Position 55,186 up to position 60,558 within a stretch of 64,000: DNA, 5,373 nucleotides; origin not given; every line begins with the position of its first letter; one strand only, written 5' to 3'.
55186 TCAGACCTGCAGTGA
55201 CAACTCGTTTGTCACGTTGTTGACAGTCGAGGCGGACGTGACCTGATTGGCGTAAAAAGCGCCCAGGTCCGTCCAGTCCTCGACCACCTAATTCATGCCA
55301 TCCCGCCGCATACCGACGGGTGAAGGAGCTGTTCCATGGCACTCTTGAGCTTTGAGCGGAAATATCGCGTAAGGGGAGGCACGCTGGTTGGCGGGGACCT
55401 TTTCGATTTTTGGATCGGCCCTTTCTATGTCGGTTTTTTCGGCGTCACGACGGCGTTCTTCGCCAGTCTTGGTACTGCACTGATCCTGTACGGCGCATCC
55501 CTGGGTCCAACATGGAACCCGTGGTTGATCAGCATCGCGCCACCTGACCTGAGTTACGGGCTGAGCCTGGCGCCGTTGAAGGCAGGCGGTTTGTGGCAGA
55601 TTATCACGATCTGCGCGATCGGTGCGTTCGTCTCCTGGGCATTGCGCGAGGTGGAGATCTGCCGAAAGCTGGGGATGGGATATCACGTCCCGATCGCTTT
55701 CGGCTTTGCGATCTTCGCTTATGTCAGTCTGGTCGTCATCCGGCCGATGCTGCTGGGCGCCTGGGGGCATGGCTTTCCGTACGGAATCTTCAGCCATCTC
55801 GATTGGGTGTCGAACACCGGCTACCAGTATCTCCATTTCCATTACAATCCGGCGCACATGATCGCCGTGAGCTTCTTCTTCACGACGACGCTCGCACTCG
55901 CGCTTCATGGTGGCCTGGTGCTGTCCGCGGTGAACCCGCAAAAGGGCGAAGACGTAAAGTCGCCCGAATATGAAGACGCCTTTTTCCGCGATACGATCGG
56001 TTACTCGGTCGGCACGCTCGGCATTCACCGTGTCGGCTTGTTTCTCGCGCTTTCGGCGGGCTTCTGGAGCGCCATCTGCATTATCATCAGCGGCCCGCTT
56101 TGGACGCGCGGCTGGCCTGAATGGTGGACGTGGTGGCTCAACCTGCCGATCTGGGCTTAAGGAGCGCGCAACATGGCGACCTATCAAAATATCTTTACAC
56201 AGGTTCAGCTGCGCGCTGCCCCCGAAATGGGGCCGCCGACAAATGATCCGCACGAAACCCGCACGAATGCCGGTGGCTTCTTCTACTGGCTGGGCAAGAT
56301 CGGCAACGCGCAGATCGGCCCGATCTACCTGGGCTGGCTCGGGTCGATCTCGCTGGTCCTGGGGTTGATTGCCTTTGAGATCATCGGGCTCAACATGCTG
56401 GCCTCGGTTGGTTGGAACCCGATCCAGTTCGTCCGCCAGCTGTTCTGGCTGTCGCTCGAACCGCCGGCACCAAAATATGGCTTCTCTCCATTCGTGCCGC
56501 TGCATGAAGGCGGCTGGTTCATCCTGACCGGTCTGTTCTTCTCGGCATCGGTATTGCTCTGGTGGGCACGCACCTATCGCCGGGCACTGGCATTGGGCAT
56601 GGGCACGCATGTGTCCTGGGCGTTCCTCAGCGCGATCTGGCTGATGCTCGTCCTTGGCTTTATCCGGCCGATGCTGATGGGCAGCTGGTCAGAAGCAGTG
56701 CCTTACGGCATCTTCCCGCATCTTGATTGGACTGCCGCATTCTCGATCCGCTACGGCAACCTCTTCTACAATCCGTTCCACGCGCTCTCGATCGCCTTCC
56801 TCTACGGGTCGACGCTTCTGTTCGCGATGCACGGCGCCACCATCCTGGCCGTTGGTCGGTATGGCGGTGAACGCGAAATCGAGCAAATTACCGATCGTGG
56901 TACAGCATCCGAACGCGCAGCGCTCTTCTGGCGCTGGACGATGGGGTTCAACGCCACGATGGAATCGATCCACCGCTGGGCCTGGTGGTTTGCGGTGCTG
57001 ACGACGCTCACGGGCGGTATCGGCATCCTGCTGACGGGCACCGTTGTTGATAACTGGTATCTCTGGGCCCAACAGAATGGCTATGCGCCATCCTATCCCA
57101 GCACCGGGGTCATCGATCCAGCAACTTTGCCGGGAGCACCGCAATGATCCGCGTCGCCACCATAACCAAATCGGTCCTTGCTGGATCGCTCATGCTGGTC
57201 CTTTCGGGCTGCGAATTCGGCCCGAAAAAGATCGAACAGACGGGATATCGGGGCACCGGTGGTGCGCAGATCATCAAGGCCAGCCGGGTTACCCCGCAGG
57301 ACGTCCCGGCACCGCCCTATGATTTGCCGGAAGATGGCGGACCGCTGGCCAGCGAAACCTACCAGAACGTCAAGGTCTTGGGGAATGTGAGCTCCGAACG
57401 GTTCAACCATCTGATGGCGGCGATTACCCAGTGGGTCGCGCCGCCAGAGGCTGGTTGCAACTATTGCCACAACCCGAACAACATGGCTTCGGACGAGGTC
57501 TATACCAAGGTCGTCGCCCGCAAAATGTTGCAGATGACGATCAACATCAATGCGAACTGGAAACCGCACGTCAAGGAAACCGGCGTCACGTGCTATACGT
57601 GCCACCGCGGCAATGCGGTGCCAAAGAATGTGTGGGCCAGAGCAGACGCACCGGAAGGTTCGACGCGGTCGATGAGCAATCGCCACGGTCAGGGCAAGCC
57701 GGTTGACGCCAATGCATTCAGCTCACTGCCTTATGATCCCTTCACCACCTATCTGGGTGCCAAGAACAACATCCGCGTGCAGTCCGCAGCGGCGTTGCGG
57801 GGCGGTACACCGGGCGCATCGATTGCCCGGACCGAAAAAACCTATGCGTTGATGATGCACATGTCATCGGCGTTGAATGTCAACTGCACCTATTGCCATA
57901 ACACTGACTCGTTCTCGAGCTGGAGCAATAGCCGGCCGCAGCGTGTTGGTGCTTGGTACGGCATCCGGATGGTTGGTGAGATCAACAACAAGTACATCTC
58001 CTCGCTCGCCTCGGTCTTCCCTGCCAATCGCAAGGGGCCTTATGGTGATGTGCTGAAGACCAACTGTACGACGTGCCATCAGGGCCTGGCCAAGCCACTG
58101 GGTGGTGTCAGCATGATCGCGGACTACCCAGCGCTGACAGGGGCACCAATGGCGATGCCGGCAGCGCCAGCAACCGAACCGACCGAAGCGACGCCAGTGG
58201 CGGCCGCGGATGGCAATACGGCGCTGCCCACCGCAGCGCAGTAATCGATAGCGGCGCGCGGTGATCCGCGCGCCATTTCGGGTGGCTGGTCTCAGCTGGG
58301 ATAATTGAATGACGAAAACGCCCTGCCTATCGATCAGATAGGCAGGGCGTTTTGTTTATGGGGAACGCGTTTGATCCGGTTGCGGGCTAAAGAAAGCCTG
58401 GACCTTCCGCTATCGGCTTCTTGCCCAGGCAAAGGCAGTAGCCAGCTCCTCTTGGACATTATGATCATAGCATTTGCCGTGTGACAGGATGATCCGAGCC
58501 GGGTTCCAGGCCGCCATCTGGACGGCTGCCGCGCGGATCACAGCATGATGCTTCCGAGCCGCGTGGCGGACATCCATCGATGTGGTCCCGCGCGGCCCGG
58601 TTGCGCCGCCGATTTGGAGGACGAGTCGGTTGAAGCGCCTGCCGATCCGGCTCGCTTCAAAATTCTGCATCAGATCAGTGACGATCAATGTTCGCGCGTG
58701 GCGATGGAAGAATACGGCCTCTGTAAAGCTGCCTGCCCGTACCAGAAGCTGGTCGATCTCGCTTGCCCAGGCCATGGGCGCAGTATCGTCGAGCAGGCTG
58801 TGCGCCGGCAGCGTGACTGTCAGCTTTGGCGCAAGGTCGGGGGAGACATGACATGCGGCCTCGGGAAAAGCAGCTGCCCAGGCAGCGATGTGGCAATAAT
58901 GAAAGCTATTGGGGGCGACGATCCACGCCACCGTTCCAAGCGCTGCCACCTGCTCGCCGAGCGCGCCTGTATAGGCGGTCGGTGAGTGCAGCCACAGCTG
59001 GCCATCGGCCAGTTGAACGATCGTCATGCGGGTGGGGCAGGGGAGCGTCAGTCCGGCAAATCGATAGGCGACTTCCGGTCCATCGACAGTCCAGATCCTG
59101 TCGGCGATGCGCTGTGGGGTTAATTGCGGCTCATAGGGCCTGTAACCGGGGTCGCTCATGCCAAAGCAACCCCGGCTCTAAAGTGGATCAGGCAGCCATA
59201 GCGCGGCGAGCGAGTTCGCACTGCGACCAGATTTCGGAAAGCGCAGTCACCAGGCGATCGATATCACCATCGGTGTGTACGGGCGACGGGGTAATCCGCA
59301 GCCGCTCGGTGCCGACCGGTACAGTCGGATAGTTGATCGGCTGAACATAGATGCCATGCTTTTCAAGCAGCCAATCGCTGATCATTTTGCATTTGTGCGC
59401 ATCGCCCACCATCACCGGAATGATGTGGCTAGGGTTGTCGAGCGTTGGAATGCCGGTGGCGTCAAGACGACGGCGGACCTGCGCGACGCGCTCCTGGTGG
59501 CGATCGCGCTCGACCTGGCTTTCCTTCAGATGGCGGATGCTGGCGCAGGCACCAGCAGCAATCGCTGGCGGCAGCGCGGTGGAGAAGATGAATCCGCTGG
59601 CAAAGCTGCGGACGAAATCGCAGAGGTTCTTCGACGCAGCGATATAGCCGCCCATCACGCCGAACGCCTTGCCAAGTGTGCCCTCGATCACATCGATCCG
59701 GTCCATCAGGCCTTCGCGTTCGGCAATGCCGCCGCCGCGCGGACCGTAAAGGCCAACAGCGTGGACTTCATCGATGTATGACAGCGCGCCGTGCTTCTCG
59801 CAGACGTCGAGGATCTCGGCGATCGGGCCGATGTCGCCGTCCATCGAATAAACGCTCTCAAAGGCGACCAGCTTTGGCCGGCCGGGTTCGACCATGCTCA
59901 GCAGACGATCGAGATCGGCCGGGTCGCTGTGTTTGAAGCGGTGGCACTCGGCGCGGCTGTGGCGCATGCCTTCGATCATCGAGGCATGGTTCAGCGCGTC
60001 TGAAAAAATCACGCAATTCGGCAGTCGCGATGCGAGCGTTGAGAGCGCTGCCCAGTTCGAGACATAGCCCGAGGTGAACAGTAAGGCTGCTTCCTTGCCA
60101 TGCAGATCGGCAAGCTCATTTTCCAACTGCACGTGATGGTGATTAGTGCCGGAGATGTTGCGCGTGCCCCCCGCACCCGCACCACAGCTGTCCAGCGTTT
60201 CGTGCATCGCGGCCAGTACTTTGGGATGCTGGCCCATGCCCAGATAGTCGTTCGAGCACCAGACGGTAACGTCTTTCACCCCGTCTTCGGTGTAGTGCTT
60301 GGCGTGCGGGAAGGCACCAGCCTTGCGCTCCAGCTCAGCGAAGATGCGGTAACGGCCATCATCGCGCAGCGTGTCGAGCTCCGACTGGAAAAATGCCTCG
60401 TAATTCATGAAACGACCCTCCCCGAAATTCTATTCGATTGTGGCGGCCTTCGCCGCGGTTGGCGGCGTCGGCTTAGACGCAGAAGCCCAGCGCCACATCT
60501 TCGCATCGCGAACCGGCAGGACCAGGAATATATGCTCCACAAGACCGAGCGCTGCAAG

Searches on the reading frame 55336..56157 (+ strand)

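Call 13: search_protein_families(library=ncbifam, proteins=[window:55336-56157:+], max_evalue=0.00001)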
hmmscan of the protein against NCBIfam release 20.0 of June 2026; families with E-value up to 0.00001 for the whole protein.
window:55336-56157:+ (274 aa): 5 families
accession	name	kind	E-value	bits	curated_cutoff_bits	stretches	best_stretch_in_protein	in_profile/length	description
TIGR01157.1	pufL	equivalog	3.9e-136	452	266.2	1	35-273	1-239/239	photosynthetic reaction center subunit L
NF011075.0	PRK14505.1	equivalog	1.3e-62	212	904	1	14-273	51-305/643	bifunctional photosynthetic reaction center subunit L/M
TIGR01115.1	pufM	equivalog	3.1e-40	138.3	364.25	1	22-263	43-297/305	photosynthetic reaction center subunit M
TIGR01151.1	psbA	equivalog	5.3e-09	35.2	596.05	1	81-218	106-241/360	photosystem II q(b) protein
TIGR01152.1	psbD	equivalog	1.4e-08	34.3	600.6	1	82-199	106-222/352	photosystem II D2 protein (photosystem q(a) protein)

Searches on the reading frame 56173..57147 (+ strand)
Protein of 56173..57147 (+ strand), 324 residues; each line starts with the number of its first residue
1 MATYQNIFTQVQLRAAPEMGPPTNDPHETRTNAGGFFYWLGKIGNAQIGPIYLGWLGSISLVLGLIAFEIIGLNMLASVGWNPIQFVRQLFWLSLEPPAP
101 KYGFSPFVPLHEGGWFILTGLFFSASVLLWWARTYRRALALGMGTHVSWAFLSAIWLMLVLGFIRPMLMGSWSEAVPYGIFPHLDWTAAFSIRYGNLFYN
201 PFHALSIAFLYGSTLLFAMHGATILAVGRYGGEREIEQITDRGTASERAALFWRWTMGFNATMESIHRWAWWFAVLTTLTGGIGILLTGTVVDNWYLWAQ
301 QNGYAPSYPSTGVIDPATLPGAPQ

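Call 13: search_protein_families(library=ncbifam, proteins=[window:56173-57144:+], max_evalue=0.00001)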
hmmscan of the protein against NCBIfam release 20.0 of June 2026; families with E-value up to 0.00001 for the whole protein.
window:56173-57144:+ (324 aa): 4 families
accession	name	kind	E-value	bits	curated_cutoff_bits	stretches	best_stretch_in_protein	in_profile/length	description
TIGR01115.1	pufM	equivalog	7.9e-158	524.5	364.25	1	1-306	1-305/305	photosynthetic reaction center subunit M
NF011075.0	PRK14505.1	equivalog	3.1e-74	250.4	904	1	33-303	354-625/643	bifunctional photosynthetic reaction center subunit L/M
TIGR01157.1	pufL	equivalog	6.1e-34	117.4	266.2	1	88-298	26-229/239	photosynthetic reaction center subunit L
TIGR01151.1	psbA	equivalog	7.9e-09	34.7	596.05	1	110-225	106-220/360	photosystem II q(b) protein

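Call 34: find_encoding_contigs(protein=window:56173-57147:+, flank=10000, max_places=8)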
Protein window:56173-57147:+ (324 aa): 4 contigs read that carry it; 3 places shown.
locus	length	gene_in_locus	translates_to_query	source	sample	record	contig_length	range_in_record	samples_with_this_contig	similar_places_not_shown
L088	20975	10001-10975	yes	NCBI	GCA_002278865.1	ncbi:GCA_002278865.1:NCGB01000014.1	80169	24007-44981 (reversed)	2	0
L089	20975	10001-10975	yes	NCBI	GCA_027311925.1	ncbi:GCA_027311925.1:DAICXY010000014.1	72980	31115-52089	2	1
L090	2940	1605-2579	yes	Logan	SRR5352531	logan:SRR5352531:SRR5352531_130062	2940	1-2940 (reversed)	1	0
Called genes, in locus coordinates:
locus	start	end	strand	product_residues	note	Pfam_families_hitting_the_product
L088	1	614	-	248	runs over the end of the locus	PF27123:CrtC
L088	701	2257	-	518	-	PF00890:FAD_binding_2 (weak), PF01266:DAO (faint), PF01593:Amino_oxidase, PF01946:Thi4 (faint), PF03486:HI0933_like (faint), PF13450:NAD_binding_8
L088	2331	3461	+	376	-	PF08100:Dimerisation, PF00891:Methyltransf_2, PF13489:Methyltransf_23, PF08242:Methyltransf_12 (weak), PF13649:Methyltransf_25 (faint)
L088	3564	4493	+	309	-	PF08240:ADH_N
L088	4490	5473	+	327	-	PF00142:Fer4_NifH, PF01656:CbiA, PF02374:ArsA_ATPase (weak), PF10609:ParA (weak), PF13614:AAA_31, PF13500:AAA_26 (weak)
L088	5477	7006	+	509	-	PF00148:Oxidored_nitro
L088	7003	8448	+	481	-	PF00148:Oxidored_nitro, PF08369:PCP_red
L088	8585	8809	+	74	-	PF00556:LHC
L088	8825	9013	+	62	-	PF00556:LHC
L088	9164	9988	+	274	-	PF00124:Photo_RC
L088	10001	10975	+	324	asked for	PF00124:Photo_RC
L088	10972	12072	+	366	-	PF02276:CytoC_RC, PF22113:Mtrc-MtrF_II-IV_dom (faint)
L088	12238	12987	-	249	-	PF14234:DUF4336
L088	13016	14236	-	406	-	PF00155:Aminotran_1_2, PF01053:Cys_Met_Meta_PP (weak)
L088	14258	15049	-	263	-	PF12291:DUF3623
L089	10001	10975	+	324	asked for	PF00124:Photo_RC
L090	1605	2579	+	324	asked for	PF00124:Photo_RC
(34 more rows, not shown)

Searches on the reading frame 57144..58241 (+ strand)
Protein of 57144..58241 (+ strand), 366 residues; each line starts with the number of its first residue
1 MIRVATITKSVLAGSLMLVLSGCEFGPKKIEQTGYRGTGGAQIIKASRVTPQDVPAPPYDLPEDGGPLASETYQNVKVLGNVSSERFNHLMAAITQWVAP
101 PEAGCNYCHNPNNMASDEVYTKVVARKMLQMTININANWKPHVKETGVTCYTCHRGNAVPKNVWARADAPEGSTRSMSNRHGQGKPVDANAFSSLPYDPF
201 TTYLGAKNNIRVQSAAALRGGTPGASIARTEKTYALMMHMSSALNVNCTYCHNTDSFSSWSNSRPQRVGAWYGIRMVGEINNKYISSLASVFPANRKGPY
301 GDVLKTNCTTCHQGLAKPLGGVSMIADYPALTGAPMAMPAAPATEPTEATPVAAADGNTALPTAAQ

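Call 15: search_protein_families(library=ncbifam, proteins=[window:57144-58241:+], max_evalue=0.00001)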
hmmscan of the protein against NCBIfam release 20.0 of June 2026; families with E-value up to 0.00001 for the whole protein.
window:57144-58241:+ (366 aa): 3 families
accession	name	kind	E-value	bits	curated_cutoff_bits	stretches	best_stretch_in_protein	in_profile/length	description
NF040706.1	photo_cyt_PufC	equivalog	6.5e-131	436.4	150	1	26-331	3-311/312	photosynthetic reaction center cytochrome PufC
NF033196.2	c_type_nonphoto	exception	6.8e-28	96.7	70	2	74-160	1-97/98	c-type cytochrome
NF043009.1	Cyt554Puf2C_Caul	equivalog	1.8e-18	66.6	800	2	75-162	106-192/416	cytochrome c-554 Puf2C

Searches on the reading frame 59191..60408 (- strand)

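Call 15: search_protein_families(library=ncbifam, proteins=[window:59191-60408:-], max_evalue=0.00001)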
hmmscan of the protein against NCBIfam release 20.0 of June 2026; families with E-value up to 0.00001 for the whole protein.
window:59191-60408:- (406 aa): 11 families
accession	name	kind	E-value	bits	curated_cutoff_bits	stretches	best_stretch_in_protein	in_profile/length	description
TIGR01821.1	5aminolev_synth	equivalog_domain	1.5e-206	686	338.55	1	1-401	1-401/402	5-aminolevulinate synthase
TIGR00858.1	bioF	equivalog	2.1e-106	355.7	426.45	1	40-390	16-364/365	8-amino-7-oxononanoate synthase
NF005394.0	PRK06939.1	equivalog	6.8e-101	337.9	460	1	3-396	5-393/397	glycine C-acetyltransferase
TIGR01825.1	gly_Cac_T_rel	subfamily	7.5e-92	307.9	535.4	1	8-393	2-378/385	BioF/Kbl family PLP-dependent acyltransferase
TIGR01822.1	2am3keto_CoA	equivalog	1.1e-89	301.2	493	1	5-395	3-388/393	glycine C-acetyltransferase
NF047599.1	SerpalmtaseBetaP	equivalog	2.9e-78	263.3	500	1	45-396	43-392/394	serine palmitoyltransferase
NF047600.1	SerpalmtaseCFB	equivalog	4.4e-75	252.8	640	1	44-398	42-393/395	serine palmitoyltransferase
NF047603.1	SerpalmtaseAlphaP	equivalog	2.8e-71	240.3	670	1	47-389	47-388/399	serine palmitoyltransferase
NF005526.0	PRK07179.1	equivalog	3.9e-55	187.1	428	1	47-401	56-403/407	alpha-hydroxyketone-type quorum-sensing autoinducer synthase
NF005697.0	PRK07505.1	subfamily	4.5e-40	137.5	342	1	37-396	40-401/405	hypothetical protein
NF004608.1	PRK05937.1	equivalog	3e-28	98.7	399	1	77-397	41-349/366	8-amino-7-oxononanoate synthase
